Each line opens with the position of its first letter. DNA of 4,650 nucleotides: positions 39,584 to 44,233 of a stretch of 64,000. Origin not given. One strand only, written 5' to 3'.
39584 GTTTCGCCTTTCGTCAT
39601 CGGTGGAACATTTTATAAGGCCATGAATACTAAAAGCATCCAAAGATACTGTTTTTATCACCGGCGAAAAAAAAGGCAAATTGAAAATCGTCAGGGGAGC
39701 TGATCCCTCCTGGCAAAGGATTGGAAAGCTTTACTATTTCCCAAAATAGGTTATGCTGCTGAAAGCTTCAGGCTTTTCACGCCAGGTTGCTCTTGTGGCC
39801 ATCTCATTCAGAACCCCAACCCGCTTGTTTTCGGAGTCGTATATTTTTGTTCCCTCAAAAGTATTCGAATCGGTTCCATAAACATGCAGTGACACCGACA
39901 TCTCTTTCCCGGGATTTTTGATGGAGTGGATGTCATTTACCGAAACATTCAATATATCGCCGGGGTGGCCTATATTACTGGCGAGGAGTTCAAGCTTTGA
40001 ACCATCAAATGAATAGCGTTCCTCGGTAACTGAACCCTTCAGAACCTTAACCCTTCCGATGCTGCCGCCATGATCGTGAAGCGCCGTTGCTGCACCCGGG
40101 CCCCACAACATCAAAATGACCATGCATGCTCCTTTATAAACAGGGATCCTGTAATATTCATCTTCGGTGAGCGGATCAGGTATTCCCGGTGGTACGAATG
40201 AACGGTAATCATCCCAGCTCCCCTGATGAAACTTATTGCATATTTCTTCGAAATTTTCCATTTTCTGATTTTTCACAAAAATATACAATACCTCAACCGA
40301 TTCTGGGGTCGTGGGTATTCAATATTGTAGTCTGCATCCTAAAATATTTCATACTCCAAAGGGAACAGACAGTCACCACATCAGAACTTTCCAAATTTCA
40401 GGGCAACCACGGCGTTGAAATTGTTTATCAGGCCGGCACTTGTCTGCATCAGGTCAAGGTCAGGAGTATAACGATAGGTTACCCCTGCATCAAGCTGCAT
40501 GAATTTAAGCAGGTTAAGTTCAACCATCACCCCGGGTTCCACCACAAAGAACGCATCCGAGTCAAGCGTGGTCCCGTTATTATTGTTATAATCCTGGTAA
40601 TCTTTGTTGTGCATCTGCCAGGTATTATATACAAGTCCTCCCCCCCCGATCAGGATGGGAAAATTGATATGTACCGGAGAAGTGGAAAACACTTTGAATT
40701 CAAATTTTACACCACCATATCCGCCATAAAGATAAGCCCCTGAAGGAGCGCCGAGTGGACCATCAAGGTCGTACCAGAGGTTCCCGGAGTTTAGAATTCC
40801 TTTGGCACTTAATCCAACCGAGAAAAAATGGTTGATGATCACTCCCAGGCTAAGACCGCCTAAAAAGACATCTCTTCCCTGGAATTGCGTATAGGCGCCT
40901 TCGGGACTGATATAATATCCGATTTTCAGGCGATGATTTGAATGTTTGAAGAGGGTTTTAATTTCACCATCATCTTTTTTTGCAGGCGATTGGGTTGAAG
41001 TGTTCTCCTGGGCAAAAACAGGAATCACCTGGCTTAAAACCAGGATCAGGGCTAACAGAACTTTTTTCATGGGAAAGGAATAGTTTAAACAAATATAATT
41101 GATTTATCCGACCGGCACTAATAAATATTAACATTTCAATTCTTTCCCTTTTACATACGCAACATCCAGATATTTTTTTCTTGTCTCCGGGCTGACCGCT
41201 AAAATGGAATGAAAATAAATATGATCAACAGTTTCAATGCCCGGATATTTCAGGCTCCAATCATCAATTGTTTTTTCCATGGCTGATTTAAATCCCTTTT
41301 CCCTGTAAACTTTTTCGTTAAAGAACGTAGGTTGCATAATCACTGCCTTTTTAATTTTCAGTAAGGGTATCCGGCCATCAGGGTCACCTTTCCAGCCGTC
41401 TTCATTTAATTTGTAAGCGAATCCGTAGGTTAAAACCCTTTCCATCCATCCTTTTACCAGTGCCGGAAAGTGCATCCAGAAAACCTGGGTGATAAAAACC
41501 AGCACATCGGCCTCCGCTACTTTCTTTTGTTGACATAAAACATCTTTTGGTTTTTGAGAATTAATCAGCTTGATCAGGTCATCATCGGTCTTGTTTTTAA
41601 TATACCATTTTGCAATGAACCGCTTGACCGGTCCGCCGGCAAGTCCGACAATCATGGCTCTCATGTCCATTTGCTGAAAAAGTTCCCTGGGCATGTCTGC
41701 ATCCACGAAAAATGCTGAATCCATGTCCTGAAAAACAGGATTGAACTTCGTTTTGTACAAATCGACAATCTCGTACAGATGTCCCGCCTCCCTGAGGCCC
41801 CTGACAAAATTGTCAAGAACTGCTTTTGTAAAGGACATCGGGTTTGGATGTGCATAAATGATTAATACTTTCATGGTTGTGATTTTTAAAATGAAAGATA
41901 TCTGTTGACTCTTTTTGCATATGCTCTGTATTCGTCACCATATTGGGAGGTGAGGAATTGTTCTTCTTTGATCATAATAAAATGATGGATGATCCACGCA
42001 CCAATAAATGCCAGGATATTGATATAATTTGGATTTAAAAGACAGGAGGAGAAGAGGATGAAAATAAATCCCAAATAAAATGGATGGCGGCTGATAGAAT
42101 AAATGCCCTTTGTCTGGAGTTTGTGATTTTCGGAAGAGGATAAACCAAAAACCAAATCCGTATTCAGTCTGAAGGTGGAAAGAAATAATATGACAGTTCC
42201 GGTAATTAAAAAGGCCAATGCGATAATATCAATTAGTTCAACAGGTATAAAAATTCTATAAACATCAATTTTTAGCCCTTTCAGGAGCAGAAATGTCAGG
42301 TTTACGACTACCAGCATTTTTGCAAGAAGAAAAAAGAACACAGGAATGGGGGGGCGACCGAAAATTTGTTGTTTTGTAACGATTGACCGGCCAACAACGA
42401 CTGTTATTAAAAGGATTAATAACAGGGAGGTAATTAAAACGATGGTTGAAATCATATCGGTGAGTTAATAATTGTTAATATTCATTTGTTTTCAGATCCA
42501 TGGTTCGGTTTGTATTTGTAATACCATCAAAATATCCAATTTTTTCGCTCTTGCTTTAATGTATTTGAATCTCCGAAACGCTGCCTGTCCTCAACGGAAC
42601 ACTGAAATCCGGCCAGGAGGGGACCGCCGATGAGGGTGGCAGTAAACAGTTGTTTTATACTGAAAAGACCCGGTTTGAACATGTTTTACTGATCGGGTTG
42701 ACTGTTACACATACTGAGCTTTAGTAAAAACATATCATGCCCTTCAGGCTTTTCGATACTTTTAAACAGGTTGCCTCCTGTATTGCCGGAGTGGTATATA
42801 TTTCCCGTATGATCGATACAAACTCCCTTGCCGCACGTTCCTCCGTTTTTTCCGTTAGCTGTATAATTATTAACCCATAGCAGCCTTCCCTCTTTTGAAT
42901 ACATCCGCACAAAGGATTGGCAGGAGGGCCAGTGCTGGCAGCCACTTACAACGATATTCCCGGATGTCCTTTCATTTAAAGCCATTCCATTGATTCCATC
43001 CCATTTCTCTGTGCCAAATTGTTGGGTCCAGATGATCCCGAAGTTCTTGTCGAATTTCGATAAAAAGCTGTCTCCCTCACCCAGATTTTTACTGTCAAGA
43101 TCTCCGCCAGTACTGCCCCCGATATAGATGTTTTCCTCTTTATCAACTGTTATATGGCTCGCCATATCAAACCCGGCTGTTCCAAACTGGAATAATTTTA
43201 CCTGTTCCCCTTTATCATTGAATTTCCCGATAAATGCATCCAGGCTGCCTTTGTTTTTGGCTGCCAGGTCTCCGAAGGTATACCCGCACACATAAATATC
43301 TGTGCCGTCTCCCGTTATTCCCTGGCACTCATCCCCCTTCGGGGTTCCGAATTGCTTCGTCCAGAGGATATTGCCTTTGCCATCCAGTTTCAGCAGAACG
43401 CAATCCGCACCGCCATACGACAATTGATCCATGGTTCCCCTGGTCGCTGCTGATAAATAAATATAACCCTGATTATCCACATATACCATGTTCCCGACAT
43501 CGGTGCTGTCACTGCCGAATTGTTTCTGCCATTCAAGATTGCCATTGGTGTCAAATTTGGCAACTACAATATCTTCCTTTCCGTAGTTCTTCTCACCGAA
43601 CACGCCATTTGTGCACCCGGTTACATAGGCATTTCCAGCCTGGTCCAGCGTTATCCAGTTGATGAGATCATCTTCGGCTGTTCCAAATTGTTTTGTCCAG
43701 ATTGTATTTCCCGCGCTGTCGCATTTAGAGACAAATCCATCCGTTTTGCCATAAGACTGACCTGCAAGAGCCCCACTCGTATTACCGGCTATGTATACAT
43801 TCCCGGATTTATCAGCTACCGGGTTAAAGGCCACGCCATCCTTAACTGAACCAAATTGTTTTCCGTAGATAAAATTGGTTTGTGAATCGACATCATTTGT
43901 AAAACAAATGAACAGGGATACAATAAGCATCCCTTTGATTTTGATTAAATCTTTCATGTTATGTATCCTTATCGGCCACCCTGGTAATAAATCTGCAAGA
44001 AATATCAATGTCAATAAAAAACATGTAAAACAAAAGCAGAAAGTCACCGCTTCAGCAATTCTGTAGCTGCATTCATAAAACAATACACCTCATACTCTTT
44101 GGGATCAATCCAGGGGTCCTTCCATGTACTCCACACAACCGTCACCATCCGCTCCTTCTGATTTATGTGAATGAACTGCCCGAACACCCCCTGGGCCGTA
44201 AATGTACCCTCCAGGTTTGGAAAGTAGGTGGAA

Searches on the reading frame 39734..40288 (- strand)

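Call 86: search_protein_families(library=pfam, proteins=[window:39734-40288:-], max_evalue=0.001)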
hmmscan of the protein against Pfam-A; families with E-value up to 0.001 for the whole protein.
window:39734-40288:- (184 aa): 1 family
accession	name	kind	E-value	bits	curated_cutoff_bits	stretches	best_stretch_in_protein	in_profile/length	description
PF05995.18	CDO_I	-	4.8e-10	39.7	23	1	50-138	65-158/170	Cysteine dioxygenase type I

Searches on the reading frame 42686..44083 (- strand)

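Call 48: search_protein_families(library=pfam, proteins=[window:42686-44083:-], max_evalue=0.1)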
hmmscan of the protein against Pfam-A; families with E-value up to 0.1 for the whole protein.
window:42686-44083:- (465 aa): 2 families
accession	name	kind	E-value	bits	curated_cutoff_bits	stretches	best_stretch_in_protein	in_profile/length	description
PF06739.17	SBBP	-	5e-25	87.6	20.5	4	128-162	1-37/38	Beta-propeller repeat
PF07995.17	GSDH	-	0.086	12.5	25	0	110-153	177-217/332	Glucose / Sorbosone dehydrogenase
